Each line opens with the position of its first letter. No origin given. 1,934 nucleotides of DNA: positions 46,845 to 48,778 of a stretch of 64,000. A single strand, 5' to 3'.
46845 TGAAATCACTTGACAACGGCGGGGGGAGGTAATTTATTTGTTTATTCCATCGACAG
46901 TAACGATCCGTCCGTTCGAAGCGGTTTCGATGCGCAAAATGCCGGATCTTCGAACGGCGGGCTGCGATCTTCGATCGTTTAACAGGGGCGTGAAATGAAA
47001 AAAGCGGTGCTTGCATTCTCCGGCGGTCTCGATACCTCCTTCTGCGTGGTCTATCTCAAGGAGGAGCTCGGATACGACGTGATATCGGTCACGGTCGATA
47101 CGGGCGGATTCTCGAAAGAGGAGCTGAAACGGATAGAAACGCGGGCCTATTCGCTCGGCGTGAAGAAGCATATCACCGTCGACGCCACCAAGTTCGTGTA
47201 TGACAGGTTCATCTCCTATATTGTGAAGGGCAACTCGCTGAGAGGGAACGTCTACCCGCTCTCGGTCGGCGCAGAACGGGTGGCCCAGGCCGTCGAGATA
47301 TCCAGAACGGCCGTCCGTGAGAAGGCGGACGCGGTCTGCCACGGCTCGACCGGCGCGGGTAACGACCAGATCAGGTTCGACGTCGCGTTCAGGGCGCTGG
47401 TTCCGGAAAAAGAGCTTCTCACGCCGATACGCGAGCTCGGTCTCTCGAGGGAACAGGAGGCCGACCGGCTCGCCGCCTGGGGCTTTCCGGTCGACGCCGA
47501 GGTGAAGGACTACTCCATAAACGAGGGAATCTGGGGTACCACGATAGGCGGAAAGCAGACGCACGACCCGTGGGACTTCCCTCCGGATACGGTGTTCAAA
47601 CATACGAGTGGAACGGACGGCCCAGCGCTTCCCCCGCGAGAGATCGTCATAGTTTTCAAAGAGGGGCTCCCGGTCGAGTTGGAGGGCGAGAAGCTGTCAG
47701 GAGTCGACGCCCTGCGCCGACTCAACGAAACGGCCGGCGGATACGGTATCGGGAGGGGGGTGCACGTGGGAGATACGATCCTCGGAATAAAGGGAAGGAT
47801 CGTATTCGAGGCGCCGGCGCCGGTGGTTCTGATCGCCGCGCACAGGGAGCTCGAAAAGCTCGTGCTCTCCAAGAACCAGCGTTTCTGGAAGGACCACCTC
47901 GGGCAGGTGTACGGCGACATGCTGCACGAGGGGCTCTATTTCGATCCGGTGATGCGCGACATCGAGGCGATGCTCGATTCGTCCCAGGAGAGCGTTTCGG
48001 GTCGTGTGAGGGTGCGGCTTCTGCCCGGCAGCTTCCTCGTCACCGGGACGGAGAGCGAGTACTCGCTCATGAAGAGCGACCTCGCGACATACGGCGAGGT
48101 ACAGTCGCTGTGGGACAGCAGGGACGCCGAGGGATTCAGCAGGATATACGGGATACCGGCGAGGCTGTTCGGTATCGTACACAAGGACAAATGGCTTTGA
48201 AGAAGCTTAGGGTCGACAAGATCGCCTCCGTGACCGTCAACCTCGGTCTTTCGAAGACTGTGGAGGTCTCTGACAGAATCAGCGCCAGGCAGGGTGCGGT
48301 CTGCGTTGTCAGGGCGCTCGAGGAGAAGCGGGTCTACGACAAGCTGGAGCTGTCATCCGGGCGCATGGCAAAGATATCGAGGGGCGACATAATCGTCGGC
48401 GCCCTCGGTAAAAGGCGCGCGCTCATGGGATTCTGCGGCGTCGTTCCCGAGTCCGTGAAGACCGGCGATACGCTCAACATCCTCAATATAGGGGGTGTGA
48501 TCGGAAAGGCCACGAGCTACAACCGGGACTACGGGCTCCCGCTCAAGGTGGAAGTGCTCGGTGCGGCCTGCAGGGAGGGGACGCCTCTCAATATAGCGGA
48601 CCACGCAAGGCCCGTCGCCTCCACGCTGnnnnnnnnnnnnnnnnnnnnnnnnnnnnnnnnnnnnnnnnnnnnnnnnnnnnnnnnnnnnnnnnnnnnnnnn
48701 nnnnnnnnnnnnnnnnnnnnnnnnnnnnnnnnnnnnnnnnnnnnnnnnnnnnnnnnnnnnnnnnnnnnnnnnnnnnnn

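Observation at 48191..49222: DUF1611-like P-loop protein wedged between argG and argC in a cluster lacking argA/argJ/argE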

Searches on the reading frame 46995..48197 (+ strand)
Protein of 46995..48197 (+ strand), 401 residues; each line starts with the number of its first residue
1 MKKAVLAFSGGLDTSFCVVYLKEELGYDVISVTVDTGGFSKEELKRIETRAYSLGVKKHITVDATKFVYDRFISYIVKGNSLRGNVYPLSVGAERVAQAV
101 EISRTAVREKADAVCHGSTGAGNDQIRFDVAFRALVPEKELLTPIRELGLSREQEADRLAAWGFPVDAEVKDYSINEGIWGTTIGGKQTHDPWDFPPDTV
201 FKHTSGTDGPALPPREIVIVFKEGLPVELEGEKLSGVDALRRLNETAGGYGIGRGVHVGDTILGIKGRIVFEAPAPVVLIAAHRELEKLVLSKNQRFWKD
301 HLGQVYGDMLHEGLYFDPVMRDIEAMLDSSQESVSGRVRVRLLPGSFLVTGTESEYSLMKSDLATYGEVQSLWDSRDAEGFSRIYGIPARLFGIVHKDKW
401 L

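Call 6: search_protein_families(library=pfam, proteins=[window:46995-48197:+], max_evalue=0.01)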
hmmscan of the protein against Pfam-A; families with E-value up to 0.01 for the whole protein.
window:46995-48197:+ (401 aa): 3 families
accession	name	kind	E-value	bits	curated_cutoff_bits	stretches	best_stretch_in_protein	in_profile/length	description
PF20979.2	Arginosuc_syn_C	-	1.3e-55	188.8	27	1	173-391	1-218/219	Arginosuccinate synthase C-terminal domain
PF00764.25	Arginosuc_synth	-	1.5e-38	132.8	27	1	3-157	1-154/162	Arginosuccinate synthase N-terminal HUP domain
PF06508.19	QueC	-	1.5e-05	25.1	22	1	3-65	1-61/210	Queuosine biosynthesis protein QueC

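Call 7: search_protein_families(library=ncbifam, proteins=[window:46995-48197:+], max_evalue=0.01)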
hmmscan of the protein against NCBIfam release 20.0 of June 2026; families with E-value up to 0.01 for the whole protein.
window:46995-48197:+ (401 aa): 13 families
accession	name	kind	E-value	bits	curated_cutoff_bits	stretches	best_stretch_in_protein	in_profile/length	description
NF001770.0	PRK00509.1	equivalog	1.7e-101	340.2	334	1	1-393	4-395/401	argininosuccinate synthase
NF003385.0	PRK04527.1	equivalog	3.8e-99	332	603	1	2-397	4-397/401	argininosuccinate synthase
NF010392.0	PRK13820.1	equivalog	1.4e-97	327.2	512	1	1-396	2-392/395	argininosuccinate synthase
TIGR00032.1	argG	equivalog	1.2e-94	317.8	268.2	1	3-393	1-390/394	argininosuccinate synthase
NF038212.1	argG_rel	exception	2.4e-36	125.4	425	1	3-354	16-363/381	argininosuccinate synthase-related protein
NF003779.0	PRK05370.1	equivalog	1.1e-19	70.6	657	1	3-362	13-385/448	argininosuccinate synthase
TIGR00268.2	TIGR00268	equivalog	3.3e-06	26.6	150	1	1-66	13-78/259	ATP-dependent sacrificial sulfur transferase LarE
TIGR00364.1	TIGR00364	equivalog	1.1e-05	25.2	150.3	1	4-64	1-59/201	7-cyano-7-deazaguanine synthase QueC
NF008317.0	PRK11106.1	equivalog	2.2e-05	23.9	378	1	1-65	1-64/231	7-cyano-7-deazaguanine synthase QueC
TIGR00884.1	guaA_Cterm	equivalog_domain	0.00027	20.4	338.75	1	2-66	17-81/310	glutamine-hydrolyzing GMP synthase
NF000848.1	PRK00074.1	equivalog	0.00033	19.4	400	1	2-67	214-280/512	glutamine-hydrolyzing GMP synthase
TIGR03573.1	WbuX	subfamily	0.00059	19.4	203.2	1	5-59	64-118/344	N-acetyl sugar amidotransferase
NF011259.0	PRK14665.1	equivalog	0.00067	18.7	364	1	2-78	6-82/360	tRNA 2-thiouridine(34) synthase MnmA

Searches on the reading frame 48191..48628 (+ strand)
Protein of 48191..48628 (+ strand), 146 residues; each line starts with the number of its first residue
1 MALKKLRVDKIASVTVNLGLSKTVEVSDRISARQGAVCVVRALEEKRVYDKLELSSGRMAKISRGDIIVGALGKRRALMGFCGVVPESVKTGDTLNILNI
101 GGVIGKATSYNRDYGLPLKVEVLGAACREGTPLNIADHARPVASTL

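Call 71: predict_structure(alignment_id=A2)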
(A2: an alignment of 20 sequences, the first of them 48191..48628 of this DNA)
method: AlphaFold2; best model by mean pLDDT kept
length: 146 residues; sequences in the alignment: 20
mean_pLDDT: 89.3   pTM: 0.84
mean pLDDT of the five models: 89.3, 87.9, 86.4, 85.6, 81.8
residues with pLDDT >= 90: 101; 70-90: 33; 50-70: 10; < 50: 2
segments of 3 or more residues with pLDDT < 50: none
pLDDT, mean of each block of 10 residues (from residue 1): 86 93 95 97 84 57 92 88 96 95 94 89 96 91 86
secondary structure, 60 per line:
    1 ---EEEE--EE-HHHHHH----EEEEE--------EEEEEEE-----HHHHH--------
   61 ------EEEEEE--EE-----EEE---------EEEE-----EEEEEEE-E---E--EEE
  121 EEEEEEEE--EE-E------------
elements in order: E4-7 H13-18 E23-27 E36-42 H48-52 E67-72 E82-84 E94-97 E103-109 E118-128
